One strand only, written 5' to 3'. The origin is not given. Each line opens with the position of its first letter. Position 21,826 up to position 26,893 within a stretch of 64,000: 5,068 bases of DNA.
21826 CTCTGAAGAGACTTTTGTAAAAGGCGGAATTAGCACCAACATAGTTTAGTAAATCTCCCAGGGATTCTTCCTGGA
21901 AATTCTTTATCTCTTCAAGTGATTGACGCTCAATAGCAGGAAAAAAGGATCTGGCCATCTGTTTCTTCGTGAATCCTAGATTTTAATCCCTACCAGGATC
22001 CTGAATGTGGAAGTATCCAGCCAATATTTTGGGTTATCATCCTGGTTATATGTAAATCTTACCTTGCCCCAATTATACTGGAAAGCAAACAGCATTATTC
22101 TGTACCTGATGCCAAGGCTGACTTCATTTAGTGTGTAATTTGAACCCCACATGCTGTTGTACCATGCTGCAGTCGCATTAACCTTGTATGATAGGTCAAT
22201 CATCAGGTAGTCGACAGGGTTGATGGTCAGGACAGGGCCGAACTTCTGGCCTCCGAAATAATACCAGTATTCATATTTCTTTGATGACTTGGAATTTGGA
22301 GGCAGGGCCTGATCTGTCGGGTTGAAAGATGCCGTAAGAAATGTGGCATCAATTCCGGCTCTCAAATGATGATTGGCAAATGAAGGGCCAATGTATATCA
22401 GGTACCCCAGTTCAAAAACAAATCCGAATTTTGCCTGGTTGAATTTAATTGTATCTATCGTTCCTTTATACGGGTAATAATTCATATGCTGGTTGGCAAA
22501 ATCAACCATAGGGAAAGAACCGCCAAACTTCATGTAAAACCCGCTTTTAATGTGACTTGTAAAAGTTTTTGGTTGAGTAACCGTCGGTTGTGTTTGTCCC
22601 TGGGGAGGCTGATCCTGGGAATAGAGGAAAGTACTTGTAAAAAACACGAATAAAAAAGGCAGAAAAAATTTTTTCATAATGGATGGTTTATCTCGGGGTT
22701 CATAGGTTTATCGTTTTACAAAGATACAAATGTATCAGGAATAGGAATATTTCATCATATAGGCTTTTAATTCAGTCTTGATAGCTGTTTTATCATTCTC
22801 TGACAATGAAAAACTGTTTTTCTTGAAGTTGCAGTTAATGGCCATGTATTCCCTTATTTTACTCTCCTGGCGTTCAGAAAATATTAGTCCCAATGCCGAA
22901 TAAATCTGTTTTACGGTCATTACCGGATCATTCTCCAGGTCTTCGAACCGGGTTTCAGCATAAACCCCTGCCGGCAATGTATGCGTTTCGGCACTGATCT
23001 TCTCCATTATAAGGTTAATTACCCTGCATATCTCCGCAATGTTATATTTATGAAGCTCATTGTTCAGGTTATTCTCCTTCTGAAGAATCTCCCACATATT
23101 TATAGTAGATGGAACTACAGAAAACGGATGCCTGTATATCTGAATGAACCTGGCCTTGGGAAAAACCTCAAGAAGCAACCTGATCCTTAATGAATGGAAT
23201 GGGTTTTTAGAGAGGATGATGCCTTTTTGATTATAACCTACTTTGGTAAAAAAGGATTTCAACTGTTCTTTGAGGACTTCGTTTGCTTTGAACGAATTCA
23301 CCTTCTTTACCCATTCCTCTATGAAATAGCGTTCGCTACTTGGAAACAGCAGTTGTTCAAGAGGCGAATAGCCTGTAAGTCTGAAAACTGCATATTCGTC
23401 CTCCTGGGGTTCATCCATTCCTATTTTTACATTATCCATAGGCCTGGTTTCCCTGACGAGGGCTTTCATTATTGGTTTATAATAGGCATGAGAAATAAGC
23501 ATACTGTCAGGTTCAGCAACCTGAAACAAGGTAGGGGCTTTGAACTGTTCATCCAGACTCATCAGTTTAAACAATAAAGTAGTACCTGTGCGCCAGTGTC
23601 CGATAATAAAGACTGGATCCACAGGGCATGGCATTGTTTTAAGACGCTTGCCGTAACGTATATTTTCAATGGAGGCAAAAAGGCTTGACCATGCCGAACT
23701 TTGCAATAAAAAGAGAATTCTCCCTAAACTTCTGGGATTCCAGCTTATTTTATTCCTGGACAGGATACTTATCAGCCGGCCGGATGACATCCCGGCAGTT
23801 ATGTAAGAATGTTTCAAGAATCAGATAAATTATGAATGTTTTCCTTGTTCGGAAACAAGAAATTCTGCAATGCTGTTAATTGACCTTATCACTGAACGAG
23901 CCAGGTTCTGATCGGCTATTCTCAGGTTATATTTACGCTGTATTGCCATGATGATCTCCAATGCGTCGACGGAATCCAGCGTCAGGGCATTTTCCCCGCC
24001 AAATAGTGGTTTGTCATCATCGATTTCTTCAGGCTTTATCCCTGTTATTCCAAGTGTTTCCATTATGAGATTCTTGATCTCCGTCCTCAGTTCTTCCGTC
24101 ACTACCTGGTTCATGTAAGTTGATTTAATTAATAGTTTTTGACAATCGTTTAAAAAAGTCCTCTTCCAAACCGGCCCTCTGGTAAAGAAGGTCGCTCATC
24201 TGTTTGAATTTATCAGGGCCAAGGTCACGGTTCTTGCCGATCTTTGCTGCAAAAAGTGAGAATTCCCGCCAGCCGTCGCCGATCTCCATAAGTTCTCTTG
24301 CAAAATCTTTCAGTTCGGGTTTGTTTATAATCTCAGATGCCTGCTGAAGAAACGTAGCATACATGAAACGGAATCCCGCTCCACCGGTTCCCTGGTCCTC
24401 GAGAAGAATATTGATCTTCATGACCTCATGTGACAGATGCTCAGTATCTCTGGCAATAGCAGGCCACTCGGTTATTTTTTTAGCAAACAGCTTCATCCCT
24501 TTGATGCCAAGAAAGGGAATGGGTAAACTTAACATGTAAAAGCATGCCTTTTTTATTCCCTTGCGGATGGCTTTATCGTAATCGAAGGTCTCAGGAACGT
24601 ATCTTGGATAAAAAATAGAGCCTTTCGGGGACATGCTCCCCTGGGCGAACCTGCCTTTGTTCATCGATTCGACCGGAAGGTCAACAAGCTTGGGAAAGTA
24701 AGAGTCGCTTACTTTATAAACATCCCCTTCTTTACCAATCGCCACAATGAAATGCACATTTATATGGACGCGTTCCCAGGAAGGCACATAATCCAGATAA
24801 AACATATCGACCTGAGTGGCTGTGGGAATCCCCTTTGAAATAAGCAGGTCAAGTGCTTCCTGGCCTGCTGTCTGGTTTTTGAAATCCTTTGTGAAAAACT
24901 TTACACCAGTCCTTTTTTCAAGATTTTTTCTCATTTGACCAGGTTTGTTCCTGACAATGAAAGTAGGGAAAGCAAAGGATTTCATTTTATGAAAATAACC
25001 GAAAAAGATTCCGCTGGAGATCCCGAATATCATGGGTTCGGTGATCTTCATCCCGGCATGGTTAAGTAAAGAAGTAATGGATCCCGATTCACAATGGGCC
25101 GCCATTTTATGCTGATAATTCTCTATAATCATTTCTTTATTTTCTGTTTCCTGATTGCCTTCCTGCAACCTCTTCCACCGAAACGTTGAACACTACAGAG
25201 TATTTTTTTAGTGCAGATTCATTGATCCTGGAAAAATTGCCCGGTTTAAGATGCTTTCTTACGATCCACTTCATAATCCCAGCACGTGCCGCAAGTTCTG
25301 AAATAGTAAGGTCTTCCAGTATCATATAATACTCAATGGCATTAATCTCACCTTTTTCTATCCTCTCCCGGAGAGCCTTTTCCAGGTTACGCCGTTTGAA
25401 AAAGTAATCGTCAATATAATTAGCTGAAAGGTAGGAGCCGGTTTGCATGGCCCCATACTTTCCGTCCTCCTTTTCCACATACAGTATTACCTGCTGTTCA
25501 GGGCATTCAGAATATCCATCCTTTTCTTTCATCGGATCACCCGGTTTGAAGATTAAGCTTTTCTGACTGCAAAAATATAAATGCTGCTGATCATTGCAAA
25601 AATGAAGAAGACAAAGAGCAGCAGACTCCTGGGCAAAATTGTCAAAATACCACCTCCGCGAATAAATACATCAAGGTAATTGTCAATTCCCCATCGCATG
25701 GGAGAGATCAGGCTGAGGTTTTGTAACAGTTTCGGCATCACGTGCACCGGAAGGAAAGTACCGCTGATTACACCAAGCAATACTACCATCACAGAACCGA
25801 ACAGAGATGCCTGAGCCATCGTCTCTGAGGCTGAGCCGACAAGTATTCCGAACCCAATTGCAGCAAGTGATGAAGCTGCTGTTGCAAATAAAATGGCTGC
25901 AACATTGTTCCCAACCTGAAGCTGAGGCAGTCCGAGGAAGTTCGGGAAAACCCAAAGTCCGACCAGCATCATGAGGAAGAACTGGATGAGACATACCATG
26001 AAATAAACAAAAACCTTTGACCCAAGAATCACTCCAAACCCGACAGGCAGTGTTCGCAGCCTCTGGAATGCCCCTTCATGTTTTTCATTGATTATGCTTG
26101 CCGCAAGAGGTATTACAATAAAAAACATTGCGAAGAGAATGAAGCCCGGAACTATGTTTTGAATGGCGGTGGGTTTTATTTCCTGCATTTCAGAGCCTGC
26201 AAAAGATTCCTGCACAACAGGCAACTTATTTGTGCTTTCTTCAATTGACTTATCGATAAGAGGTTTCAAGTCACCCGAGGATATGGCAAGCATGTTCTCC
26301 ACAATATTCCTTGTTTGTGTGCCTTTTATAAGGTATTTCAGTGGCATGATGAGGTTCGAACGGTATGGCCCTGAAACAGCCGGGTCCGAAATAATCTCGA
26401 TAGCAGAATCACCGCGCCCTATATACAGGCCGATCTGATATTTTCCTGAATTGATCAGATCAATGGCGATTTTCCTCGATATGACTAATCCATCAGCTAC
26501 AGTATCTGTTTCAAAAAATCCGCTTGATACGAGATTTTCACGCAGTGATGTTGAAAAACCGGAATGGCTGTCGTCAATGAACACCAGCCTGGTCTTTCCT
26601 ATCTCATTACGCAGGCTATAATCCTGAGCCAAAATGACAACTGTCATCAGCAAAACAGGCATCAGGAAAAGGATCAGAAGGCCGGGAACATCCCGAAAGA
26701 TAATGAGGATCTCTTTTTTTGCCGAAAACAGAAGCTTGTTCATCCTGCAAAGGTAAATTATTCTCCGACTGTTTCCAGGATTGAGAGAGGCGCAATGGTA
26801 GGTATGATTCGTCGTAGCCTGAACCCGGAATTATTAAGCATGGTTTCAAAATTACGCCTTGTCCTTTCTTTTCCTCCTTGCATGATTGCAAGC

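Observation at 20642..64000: Compact cluster of at least 43 kb: aryl-polyene/flexirubin-type type II PKS-FAS core with an accessory set matching no described subtype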

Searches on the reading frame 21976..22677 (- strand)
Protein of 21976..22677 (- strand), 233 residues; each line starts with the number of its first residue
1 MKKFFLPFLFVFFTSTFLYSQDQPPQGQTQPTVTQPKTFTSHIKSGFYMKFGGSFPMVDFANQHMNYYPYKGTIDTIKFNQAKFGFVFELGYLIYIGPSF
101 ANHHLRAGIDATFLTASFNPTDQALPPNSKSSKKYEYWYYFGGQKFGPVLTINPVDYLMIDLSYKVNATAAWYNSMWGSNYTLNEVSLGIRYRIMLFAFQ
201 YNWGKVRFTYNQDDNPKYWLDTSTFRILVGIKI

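Call 3: search_protein_families(library=pfam, proteins=[window:21976-22677:-], max_evalue=0.01)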
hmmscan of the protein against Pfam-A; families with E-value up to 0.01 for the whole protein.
window:21976-22677:- (233 aa): 0 families

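Call 15: search_protein_families(library=ncbifam, proteins=[window:21976-22677:-], max_evalue=0.001)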
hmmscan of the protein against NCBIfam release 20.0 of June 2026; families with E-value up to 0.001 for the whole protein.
window:21976-22677:- (233 aa): 0 families

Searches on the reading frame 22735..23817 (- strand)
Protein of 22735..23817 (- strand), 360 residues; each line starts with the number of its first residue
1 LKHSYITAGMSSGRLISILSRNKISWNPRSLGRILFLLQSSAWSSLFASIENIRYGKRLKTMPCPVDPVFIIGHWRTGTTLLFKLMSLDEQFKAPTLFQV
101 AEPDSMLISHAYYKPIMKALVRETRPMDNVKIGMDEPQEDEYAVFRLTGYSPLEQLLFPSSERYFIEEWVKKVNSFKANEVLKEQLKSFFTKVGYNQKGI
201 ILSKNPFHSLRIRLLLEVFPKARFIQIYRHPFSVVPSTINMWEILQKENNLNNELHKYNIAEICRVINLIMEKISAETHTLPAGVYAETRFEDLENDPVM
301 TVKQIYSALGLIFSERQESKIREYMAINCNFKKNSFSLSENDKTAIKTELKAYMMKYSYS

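Call 3: search_protein_families(library=pfam, proteins=[window:22735-23817:-], max_evalue=0.01)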
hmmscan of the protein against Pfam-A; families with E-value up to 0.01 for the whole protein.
window:22735-23817:- (360 aa): 2 families
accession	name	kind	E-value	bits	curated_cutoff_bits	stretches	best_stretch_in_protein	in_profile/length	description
PF13469.12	Sulfotransfer_3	-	4e-30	106.1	27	1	68-314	1-215/216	Sulfotransferase family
PF00685.33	Sulfotransfer_1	-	4.8e-08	33.2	22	1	67-353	2-222/255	Sulfotransferase domain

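Call 29: search_protein_families(library=ncbifam, proteins=[window:22735-23817:-], max_evalue=0.000001)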
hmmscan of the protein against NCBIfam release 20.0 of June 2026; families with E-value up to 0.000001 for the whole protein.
window:22735-23817:- (360 aa): 0 families

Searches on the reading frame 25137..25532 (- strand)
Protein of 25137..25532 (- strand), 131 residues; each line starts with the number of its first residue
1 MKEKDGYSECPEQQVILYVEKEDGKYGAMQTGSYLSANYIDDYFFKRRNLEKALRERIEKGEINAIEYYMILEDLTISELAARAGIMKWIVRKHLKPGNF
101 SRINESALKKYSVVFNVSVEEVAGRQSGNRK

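Call 3: search_protein_families(library=pfam, proteins=[window:25137-25532:-], max_evalue=0.01)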
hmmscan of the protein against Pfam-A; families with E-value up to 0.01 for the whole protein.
window:25137-25532:- (131 aa): 1 family
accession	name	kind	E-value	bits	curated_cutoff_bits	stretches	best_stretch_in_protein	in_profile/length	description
PF13443.12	HTH_26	-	0.0039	17.9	22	1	66-123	2-58/63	Cro/C1-type HTH DNA-binding domain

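Call 15: search_protein_families(library=ncbifam, proteins=[window:25137-25532:-], max_evalue=0.001)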
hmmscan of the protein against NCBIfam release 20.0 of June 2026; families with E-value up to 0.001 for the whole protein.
window:25137-25532:- (131 aa): 2 families
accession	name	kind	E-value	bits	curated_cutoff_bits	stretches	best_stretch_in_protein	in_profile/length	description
NF053536.1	DarG_fam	subfamily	8.8e-20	71.2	70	1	13-122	17-127/131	DarG family dialkylresorcinol biosynthesis protein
NF053545.1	flexirubin_DarG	equivalog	1e-18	67.7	170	1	14-122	19-128/129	flexirubin biosynthesis protein DarG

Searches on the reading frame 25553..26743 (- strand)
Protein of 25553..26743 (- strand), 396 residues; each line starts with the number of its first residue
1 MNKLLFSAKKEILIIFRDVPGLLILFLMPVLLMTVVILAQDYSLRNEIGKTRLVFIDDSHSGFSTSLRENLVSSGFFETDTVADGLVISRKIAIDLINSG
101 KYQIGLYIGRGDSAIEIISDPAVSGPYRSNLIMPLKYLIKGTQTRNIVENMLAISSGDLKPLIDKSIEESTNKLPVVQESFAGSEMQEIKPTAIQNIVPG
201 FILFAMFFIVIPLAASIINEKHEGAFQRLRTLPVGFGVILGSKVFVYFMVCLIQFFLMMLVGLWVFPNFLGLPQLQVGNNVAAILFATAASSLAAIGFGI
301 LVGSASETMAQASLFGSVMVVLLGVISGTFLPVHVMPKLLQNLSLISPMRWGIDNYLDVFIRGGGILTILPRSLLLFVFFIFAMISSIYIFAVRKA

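Call 3: search_protein_families(library=pfam, proteins=[window:25553-26743:-], max_evalue=0.01)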
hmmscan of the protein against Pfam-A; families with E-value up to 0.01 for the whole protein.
window:25553-26743:- (396 aa): 4 families
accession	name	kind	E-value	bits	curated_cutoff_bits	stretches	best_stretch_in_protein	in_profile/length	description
PF12698.13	ABC2_membrane_3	-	3.2e-27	96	31.6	1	22-385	4-343/347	ABC-2 family transporter protein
PF01061.29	ABC2_membrane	-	1.8e-20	73.9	26.9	1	193-359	47-209/211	ABC-2 type transporter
PF12730.13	ABC2_membrane_4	-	0.0018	18.7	27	1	196-294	51-154/179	ABC-2 family transporter protein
PF06706.16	CTV_P6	-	0.008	16.3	25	0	249-272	1-24/51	Citrus tristeza virus 6-kDa protein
